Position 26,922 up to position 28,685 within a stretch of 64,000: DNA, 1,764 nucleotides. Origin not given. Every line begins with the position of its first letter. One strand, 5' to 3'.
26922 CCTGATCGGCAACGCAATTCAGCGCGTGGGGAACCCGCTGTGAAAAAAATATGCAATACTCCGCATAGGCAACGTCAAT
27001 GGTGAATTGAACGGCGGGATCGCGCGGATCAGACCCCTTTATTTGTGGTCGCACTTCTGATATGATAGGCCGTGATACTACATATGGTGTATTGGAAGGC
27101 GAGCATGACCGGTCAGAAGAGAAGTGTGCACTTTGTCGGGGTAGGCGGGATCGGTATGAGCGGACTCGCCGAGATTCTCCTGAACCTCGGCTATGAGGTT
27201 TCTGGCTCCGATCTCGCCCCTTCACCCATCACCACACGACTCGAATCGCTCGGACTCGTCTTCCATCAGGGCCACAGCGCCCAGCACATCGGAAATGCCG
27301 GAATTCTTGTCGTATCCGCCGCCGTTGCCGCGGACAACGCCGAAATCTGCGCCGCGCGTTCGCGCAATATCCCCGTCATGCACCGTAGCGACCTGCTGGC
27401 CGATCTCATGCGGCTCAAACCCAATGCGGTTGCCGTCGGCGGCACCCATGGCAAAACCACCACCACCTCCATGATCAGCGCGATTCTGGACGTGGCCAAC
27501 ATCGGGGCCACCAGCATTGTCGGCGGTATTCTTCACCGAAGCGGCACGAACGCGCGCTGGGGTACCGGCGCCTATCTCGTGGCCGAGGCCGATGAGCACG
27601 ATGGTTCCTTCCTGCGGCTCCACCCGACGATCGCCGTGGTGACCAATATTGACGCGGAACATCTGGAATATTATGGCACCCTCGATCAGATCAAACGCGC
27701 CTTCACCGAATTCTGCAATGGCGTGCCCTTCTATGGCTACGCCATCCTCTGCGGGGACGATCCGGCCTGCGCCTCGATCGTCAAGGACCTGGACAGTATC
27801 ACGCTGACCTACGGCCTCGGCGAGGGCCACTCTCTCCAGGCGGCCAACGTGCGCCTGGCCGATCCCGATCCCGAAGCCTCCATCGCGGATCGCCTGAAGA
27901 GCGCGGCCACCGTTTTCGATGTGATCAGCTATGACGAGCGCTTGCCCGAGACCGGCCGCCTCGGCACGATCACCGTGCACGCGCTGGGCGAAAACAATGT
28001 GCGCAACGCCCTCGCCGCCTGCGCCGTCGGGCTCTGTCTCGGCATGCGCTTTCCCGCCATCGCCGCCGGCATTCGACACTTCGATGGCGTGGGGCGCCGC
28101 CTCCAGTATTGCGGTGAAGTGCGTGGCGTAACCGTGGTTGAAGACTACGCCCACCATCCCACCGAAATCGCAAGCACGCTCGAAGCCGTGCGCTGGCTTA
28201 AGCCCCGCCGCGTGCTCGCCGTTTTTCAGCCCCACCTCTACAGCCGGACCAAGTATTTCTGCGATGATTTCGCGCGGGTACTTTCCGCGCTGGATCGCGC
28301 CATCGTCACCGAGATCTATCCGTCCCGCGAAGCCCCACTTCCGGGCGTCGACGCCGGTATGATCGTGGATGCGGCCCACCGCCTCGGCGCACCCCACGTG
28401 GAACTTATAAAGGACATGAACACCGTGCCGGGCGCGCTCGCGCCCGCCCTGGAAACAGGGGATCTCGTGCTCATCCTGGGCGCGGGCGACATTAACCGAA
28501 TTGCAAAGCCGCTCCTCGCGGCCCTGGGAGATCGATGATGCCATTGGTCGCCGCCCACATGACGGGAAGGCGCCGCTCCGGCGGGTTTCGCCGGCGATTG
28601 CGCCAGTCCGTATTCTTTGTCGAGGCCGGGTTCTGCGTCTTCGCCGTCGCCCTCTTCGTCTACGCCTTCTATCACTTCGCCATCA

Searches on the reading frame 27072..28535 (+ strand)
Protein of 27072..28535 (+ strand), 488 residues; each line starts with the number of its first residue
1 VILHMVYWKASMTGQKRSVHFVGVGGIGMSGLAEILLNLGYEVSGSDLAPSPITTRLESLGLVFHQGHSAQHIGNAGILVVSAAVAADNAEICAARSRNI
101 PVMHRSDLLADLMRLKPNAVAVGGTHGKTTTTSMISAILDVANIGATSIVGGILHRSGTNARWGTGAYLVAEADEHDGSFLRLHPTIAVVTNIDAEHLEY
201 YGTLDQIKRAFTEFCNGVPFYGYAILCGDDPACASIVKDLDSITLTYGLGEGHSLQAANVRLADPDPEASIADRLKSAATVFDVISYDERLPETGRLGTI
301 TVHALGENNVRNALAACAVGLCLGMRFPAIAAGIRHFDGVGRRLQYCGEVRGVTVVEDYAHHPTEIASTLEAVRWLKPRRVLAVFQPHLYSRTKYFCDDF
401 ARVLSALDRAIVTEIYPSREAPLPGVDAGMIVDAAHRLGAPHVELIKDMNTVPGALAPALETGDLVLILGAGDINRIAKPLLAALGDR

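Call 40: search_protein_families(library=pfam, proteins=[window:27072-28535:+], max_evalue=0.001)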
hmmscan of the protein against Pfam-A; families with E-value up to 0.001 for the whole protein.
window:27072-28535:+ (488 aa): 3 families
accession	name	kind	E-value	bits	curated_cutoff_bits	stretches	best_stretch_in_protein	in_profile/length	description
PF01225.30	Mur_ligase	-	1.7e-27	96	21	1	19-115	2-93/95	Mur ligase family, catalytic domain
PF08245.18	Mur_ligase_M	-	2.4e-26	93.4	24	1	122-319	1-199/200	Mur ligase middle domain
PF02875.26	Mur_ligase_C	-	5.9e-21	76.1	28.4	1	342-472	1-127/127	Mur ligase, glutamate ligase domain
